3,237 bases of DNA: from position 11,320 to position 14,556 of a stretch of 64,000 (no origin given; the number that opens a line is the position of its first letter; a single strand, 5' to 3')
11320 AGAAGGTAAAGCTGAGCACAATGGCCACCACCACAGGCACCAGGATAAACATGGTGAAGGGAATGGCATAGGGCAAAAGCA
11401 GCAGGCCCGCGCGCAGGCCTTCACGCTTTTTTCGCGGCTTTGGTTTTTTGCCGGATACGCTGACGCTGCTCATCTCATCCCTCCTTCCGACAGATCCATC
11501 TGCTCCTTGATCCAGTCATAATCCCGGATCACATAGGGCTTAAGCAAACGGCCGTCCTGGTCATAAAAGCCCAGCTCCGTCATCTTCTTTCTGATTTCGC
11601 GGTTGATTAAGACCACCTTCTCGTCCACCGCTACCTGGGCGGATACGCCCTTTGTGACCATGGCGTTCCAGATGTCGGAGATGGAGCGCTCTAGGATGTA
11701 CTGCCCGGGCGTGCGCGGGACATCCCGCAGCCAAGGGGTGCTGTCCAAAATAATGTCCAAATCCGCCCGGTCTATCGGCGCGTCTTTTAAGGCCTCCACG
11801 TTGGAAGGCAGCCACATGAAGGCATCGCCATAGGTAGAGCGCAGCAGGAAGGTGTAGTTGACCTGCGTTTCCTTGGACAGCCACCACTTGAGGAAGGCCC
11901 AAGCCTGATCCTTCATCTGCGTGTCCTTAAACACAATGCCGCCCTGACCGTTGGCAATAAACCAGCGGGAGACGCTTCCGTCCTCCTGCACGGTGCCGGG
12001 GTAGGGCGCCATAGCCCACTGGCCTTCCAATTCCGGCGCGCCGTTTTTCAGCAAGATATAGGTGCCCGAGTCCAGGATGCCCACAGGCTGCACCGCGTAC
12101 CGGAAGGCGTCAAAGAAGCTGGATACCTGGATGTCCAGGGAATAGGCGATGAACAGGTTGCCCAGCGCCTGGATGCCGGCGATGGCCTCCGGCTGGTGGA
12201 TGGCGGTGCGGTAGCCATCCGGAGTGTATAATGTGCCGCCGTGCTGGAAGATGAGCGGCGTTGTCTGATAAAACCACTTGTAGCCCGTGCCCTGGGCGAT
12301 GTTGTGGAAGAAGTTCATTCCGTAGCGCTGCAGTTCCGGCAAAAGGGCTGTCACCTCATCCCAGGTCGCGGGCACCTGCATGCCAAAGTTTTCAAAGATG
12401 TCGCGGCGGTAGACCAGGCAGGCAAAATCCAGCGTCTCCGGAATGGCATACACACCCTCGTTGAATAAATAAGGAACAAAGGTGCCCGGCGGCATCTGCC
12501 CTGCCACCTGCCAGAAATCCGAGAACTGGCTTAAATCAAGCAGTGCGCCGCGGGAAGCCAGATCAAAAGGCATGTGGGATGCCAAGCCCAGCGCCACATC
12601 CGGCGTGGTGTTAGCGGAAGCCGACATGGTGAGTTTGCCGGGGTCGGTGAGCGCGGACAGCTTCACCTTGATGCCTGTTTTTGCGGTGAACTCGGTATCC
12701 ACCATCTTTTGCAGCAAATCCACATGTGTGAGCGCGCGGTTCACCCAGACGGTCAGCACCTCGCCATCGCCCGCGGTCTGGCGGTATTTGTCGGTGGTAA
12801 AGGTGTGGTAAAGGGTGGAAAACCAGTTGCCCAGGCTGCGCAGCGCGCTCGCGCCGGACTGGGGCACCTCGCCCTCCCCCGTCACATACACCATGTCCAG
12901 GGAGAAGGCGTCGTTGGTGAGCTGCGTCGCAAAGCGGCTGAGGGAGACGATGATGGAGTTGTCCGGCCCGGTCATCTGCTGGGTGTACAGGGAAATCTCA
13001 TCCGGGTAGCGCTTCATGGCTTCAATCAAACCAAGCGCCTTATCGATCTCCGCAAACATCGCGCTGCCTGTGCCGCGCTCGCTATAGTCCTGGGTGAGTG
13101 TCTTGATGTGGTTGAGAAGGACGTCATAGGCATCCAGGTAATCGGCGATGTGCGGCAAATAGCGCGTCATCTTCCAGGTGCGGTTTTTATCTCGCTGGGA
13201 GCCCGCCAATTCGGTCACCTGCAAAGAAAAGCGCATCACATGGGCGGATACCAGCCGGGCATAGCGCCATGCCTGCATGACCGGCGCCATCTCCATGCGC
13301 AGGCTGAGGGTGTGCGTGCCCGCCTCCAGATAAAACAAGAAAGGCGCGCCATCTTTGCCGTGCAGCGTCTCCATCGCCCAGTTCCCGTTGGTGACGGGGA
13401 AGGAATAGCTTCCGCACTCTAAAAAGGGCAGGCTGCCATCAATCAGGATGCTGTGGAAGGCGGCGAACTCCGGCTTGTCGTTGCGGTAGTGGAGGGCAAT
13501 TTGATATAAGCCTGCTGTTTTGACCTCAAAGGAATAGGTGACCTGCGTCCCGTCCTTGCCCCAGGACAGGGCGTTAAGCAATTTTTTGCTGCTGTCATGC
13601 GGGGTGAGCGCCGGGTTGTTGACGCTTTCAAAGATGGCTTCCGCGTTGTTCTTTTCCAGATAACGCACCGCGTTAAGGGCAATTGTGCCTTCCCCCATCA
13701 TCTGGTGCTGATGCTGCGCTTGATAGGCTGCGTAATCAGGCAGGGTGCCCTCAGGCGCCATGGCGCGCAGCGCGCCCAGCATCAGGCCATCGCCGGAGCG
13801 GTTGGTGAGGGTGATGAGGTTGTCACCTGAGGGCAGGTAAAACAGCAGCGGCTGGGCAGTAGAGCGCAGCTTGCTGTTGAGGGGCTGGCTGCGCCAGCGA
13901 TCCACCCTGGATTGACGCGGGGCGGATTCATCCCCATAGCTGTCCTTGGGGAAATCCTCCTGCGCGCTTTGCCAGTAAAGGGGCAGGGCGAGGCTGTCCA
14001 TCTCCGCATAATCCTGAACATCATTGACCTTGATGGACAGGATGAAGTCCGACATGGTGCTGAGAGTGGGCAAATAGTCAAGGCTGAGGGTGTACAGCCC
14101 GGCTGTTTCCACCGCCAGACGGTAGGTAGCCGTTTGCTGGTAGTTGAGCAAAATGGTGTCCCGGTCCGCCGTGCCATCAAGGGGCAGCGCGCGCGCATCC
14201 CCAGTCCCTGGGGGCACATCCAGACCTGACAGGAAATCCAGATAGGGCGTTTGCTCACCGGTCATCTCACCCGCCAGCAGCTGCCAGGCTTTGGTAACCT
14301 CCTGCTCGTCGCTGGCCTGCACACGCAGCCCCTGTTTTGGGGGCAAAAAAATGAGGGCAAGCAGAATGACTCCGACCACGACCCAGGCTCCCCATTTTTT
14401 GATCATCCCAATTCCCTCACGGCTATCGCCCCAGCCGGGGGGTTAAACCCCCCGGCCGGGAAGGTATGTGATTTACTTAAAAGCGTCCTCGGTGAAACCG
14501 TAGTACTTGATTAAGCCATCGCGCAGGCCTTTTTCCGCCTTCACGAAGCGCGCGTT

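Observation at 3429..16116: Nested double ABC importer: an uncharacterised five-gene cassette sits between an SBP gene and a second permease pair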

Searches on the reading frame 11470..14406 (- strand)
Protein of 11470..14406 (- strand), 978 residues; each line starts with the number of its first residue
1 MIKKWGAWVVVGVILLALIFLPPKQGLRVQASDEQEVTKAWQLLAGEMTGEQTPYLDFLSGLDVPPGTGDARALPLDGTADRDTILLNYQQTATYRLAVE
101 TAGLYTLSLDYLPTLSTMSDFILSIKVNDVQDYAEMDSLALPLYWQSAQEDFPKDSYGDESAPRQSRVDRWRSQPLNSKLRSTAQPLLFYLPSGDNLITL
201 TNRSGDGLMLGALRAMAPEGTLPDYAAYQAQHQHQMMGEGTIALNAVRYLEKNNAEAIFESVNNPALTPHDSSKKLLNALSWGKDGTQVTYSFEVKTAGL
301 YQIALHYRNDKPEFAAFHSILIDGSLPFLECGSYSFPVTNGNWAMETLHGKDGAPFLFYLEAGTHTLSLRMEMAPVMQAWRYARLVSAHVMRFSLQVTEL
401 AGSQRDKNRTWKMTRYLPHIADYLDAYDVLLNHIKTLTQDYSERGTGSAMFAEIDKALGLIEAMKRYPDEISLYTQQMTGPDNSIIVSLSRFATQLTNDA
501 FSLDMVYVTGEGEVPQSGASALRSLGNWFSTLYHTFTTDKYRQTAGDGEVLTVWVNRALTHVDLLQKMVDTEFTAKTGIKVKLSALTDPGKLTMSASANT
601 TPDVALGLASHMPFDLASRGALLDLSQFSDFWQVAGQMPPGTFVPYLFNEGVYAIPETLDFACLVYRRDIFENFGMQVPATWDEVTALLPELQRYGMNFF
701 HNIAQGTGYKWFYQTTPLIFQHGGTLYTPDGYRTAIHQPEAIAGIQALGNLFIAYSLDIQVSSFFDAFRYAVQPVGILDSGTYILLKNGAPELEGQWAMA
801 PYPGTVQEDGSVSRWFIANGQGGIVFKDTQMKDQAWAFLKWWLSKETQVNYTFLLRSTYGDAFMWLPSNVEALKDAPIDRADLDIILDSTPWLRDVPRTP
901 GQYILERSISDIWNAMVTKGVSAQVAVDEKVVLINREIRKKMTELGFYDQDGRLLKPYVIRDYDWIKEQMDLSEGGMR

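Call 6: search_protein_families(library=pfam, proteins=[window:11470-14406:-], max_evalue=0.01)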
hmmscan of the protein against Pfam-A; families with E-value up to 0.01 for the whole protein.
window:11470-14406:- (978 aa): 2 families
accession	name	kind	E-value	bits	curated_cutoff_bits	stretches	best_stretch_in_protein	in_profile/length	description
PF01547.30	SBP_bac_1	-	1.3e-24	88.2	26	1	563-848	6-306/307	Bacterial extracellular solute-binding protein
PF13416.11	SBP_bac_8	-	1.6e-14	54.8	27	1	571-850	4-251/279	Bacterial extracellular solute-binding protein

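Call 7: search_protein_families(library=ncbifam, proteins=[window:11470-14406:-], max_evalue=0.01)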
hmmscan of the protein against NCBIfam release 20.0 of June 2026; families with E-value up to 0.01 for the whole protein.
window:11470-14406:- (978 aa): 3 families
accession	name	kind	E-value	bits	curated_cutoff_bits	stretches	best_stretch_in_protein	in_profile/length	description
NF007011.0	PRK09474.1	equivalog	2.2e-06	26.8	291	1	547-727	29-195/396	maltose/maltodextrin ABC transporter substrate-binding protein MalE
TIGR03851.1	chitin_NgcE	equivalog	2.8e-06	26.5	399.65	1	632-723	133-224/450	N-acetylglucosamine/diacetylchitobiose ABC transporter substrate-binding protein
TIGR03850.1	bind_CPR_0540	equivalog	6.3e-05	21.8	299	1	645-727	145-223/437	carbohydrate ABC transporter substrate-binding protein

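Call 29: search_solved_structures(query=window:11470-14406:-, max_evalue=0.1)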
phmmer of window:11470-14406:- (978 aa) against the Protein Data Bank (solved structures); distinct sequences matched with E-value up to 0.1: 318 (the best 60 are shown).
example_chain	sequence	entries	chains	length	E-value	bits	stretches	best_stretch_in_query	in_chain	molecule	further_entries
5ysb_A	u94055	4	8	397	2.2e-13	52.2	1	545-851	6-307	Lin1841 protein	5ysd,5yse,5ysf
6dtq_A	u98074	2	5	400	8.3e-11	43.7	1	593-757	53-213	maltose-binding protein MalE3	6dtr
5ci5_A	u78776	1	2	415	2.8e-10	42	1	548-837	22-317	Extracellular solute-binding protein family 1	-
2hfb_A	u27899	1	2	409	3.7e-08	35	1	538-700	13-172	Sugar ABC transporter, sugar-binding protein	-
9xf5_A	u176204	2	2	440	4.4e-08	34.7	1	612-848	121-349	ABC transporter substrate-binding protein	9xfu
6pql_A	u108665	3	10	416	1.5e-07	32.9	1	545-700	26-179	ABC transporter sugar-binding protein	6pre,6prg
2heu_A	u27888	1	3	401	8e-07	30.5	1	576-700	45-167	Sugar ABC transporter, sugar-binding protein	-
2hq0_A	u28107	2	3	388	8.4e-07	30.5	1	577-700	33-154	Sugar ABC transporter, sugar-binding protein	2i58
7x0i_A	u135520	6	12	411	3.1e-06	28.6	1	590-854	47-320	CbpB | CpbB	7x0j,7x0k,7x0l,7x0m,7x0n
3uor_A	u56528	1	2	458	7.1e-06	27.4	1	640-855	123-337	ABC transporter sugar binding protein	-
5f7v_A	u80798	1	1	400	1.2e-05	26.7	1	577-846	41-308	Lmo0181 protein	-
4r2f_A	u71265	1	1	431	2e-05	25.9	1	613-738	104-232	Extracellular solute-binding protein family 1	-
1eu8_A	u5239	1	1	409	2.1e-05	25.8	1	652-757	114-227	TREHALOSE/MALTOSE BINDING PROTEIN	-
4g68_B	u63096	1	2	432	2.5e-05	25.6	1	591-732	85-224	ABC transporter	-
4g68_A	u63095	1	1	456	2.8e-05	25.4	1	591-732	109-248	ABC transporter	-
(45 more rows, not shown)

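Call 48: find_homologous_proteins(query=window:11470-14406:-)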
Query window:11470-14406:- (978 aa): 71 proteins with E <= 0.001 among 8000 candidates.
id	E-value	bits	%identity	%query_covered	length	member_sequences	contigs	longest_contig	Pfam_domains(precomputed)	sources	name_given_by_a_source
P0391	0.0e+0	2100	93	100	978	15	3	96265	PF13416.12,PF01547.31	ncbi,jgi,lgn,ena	ncbi:MAG: extracellular solute-binding protein [Christensenellales bacterium]|jgi:ABC-type glycerol-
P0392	0.0e+0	1688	74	100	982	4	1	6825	PF13416.12,PF01547.31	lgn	-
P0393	0.0e+0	1681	76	100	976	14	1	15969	PF13416.12,PF01547.31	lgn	-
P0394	0.0e+0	1534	69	98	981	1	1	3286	PF13416.12,PF01547.31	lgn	-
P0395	0.0e+0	1389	63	99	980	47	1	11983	PF13416.12,PF01547.31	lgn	-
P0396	0.0e+0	1282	56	99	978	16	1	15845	PF13416.12,PF01547.31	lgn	-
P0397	0.0e+0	1282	56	100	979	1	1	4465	PF13416.12,PF01547.31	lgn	-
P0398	0.0e+0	1281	57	96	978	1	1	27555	PF01547.31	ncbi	ncbi:MAG: extracellular solute-binding protein [Lachnospiraceae bacterium]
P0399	0.0e+0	1277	57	98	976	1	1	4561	PF01547.31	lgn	-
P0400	0.0e+0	1274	57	99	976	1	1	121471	PF01547.31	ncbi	-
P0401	0.0e+0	1274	77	71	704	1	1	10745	PF01547.31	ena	-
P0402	0.0e+0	1270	57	97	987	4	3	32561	PF01547.31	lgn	-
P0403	0.0e+0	1270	58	98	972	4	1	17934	PF13416.12,PF01547.31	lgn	-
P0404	0.0e+0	1265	57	98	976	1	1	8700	PF01547.31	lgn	-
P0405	0.0e+0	1251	56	98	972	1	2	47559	PF01547.31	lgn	-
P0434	1.1e-258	879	42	99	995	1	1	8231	PF13416.12,PF01547.31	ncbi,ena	-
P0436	1.4e-252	859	42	96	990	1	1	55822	PF13416.12,PF01547.31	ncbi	-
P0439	2.9e-242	825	41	95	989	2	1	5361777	PF13416.12,PF01547.31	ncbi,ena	-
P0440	2.0e-239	815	41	98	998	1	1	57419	PF13416.12,PF01547.31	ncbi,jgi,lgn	jgi:ABC-type glycerol-3-phosphate transport system substrate-binding protein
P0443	1.9e-146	508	33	91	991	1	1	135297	PF13416.12,PF01547.31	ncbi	-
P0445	6.8e-141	489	32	89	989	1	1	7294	PF13416.12,PF16990.12,PF01547.31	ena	-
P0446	7.8e-131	456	31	90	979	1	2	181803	PF13416.12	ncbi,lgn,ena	-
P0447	4.3e-110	387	29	93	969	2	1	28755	PF13416.12,PF25275.2,PF01547.31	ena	-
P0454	2.9e-96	342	29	90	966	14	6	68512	PF13416.12,PF01547.31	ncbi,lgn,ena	-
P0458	5.1e-84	301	27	89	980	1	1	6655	PF13416.12,PF01547.31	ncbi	-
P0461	2.9e-67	246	25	88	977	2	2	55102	PF13416.12,PF25275.2,PF01547.31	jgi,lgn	jgi:ABC-type glycerol-3-phosphate transport system substrate-binding protein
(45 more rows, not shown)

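Call 50: find_encoding_contigs(protein=P0439, flank=10000, max_places=2)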
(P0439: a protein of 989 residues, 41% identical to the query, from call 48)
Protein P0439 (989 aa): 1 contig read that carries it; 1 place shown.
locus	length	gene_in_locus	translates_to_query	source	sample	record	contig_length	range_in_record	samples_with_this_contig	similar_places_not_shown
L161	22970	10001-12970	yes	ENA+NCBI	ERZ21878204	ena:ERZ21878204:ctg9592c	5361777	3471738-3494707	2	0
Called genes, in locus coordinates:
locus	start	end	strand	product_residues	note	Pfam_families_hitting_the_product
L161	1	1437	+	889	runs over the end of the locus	PF00037:Fer4 (weak), PF14691:Fer4_20, PF01946:Thi4, PF00890:FAD_binding_2 (weak), PF01266:DAO, PF07992:Pyr_redox_2, PF12831:FAD_oxidored, PF13450:NAD_binding_8, +3 more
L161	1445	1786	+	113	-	PF01155:HypA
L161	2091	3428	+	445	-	PF00342:PGI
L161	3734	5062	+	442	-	PF02055:Glyco_hydro_30, PF17189:Glyco_hydro_30C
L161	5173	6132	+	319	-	PF00356:LacI, PF00532:Peripla_BP_1, PF13377:Peripla_BP_3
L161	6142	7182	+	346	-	PF00356:LacI, PF00532:Peripla_BP_1, PF13407:Peripla_BP_4, PF13377:Peripla_BP_3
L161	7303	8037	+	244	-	PF03935:SKN1_KRE6_Sbg1, PF26113:GH16_XgeA, PF00722:Glyco_hydro_16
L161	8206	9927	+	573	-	-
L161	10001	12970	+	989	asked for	PF01547:SBP_bac_1, PF13416:SBP_bac_8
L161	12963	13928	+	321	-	PF00528:BPD_transp_1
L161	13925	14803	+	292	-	PF00528:BPD_transp_1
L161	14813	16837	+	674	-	PF01436:NHL (faint), PF07494:Reg_prop (faint), PF08450:SGL (weak), PF20067:SSL_N (faint), PF04893:Yip1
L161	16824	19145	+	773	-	PF18952:DUF5696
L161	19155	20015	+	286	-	PF00528:BPD_transp_1 (weak)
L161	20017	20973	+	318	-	PF00528:BPD_transp_1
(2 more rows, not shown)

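Call 52: find_encoding_contigs(protein=P0446, flank=10000, max_places=2)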
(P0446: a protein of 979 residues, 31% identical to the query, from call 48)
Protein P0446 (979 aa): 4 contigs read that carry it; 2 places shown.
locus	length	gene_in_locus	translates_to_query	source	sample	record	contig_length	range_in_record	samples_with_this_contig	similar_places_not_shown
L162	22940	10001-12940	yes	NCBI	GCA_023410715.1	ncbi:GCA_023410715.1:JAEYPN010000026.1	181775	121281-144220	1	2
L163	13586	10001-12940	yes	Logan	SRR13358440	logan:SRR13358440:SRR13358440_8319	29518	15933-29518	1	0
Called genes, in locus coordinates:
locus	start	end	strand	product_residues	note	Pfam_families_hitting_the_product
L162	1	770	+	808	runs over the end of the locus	PF22666:Glyco_hydro_2_N2, PF00703:Glyco_hydro_2, PF17786:Mannosidase_ig, PF17753:Ig_mannosidase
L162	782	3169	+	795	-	PF02368:Big_2 (weak), PF16586:DUF5060 (faint)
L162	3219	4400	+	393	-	PF03663:Glyco_hydro_76 (faint), PF07221:GlcNAc_2-epim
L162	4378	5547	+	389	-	PF04041:Glyco_hydro_130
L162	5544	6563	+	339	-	PF04041:Glyco_hydro_130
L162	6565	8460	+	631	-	PF16586:DUF5060 (faint), PF26410:GH5_mannosidase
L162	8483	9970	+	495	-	PF01547:SBP_bac_1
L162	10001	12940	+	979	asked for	PF13416:SBP_bac_8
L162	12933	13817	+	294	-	PF00528:BPD_transp_1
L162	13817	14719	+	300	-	PF00528:BPD_transp_1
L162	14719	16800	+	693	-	PF01436:NHL (faint), PF13432:TPR_16, PF04893:Yip1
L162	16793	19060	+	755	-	PF18952:DUF5696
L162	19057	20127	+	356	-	PF00528:BPD_transp_1 (weak)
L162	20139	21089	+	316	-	PF00528:BPD_transp_1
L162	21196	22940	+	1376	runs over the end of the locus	PF02018:CBM_4_9 (faint), PF16403:Bact_surface_Ig-like, PF18981:InlK_D3 (faint), PF15418:DUF4625 (faint), PF16403:Bact_surface_Ig-like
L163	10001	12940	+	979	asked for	PF13416:SBP_bac_8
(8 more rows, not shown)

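Call 53: find_encoding_contigs(protein=P0454, flank=10000, max_places=2)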
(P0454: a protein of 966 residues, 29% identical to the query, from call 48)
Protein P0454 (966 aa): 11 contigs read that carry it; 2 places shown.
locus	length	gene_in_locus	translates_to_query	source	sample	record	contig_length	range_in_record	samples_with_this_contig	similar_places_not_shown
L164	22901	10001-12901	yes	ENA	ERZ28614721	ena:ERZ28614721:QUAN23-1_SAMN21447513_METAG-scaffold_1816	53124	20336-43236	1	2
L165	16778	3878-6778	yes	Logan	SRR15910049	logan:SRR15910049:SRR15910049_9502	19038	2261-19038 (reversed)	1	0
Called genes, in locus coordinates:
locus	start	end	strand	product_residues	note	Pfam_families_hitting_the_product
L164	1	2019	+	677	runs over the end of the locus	PF06452:CBM9_1 (faint), PF00657:Lipase_GDSL, PF13472:Lipase_GDSL_2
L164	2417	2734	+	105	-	-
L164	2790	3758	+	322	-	-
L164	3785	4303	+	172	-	-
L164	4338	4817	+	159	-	PF13302:Acetyltransf_3 (weak), PF00583:Acetyltransf_1, PF13673:Acetyltransf_10, PF13508:Acetyltransf_7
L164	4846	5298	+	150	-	PF00583:Acetyltransf_1, PF13527:Acetyltransf_9, PF13673:Acetyltransf_10 (weak), PF13508:Acetyltransf_7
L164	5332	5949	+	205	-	PF12535:Nudix_N, PF00293:NUDIX (weak)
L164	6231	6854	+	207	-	-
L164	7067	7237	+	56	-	PF07561:DUF1540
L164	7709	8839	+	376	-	PF00392:GntR, PF00532:Peripla_BP_1, PF13407:Peripla_BP_4, PF13377:Peripla_BP_3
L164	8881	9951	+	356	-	-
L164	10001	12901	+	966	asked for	PF01547:SBP_bac_1, PF13416:SBP_bac_8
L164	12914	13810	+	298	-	PF00528:BPD_transp_1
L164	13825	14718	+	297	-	PF00528:BPD_transp_1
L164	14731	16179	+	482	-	PF01436:NHL (weak)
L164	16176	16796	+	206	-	PF04893:Yip1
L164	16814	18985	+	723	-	PF18952:DUF5696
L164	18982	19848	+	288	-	PF00528:BPD_transp_1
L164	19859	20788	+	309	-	PF00528:BPD_transp_1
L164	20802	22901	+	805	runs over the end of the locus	PF01074:Glyco_hydro_38N, PF09261:Alpha-mann_mid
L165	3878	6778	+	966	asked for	PF01547:SBP_bac_1, PF13416:SBP_bac_8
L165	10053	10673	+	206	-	PF04893:Yip1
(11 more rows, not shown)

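Call 74: list_cluster_members(proteins=[P0439, P0443, P0446, P0454, P0436, P0458, P0440, P0434, P0447, P0391])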
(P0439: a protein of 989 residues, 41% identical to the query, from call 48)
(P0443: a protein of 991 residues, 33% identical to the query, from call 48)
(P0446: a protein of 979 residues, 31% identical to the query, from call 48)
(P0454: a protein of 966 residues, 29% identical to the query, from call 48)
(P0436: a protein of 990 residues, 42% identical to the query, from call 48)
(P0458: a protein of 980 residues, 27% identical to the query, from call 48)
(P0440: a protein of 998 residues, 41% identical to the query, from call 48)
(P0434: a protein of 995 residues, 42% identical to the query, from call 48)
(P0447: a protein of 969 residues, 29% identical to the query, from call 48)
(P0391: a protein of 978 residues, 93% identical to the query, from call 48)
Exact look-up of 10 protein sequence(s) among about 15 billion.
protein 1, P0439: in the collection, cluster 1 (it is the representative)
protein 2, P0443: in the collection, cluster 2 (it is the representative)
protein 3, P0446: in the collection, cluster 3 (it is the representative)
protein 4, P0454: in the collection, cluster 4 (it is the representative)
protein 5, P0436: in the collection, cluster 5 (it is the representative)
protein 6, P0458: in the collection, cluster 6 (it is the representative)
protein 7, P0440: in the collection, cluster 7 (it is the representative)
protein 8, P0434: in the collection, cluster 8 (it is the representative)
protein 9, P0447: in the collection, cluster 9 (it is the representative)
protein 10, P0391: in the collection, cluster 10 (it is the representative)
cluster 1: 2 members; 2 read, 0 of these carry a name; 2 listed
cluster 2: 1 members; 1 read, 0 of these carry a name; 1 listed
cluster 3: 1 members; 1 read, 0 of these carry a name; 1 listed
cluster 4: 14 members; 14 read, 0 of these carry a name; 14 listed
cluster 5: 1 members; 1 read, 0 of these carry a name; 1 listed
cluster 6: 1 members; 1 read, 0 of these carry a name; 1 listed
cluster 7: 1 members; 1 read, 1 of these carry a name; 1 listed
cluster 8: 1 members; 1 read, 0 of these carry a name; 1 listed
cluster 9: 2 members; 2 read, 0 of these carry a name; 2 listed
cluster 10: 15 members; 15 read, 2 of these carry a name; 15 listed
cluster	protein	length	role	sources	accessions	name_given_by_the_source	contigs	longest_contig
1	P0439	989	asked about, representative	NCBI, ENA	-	-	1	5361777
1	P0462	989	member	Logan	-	-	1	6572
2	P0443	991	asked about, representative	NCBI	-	-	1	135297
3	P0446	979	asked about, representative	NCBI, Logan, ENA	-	-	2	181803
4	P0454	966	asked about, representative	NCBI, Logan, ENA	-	-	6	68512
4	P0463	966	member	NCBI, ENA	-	-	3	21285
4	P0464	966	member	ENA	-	-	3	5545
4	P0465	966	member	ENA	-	-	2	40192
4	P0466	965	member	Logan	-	-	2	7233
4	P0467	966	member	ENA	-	-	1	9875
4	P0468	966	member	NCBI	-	-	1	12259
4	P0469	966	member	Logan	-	-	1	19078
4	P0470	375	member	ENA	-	-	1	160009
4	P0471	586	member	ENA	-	-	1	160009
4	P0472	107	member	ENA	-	-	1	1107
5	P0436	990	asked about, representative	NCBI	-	-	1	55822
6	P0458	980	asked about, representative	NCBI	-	-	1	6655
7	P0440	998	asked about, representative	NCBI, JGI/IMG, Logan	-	ABC-type glycerol-3-phosphate transport system substrate-binding protein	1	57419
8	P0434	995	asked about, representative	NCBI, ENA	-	-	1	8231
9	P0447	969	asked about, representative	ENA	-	-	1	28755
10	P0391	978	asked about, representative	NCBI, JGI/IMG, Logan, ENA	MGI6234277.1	MAG: extracellular solute-binding protein [Christensenellales bacterium] | ABC-type glycerol-3-phosphate transport system substrate-binding protein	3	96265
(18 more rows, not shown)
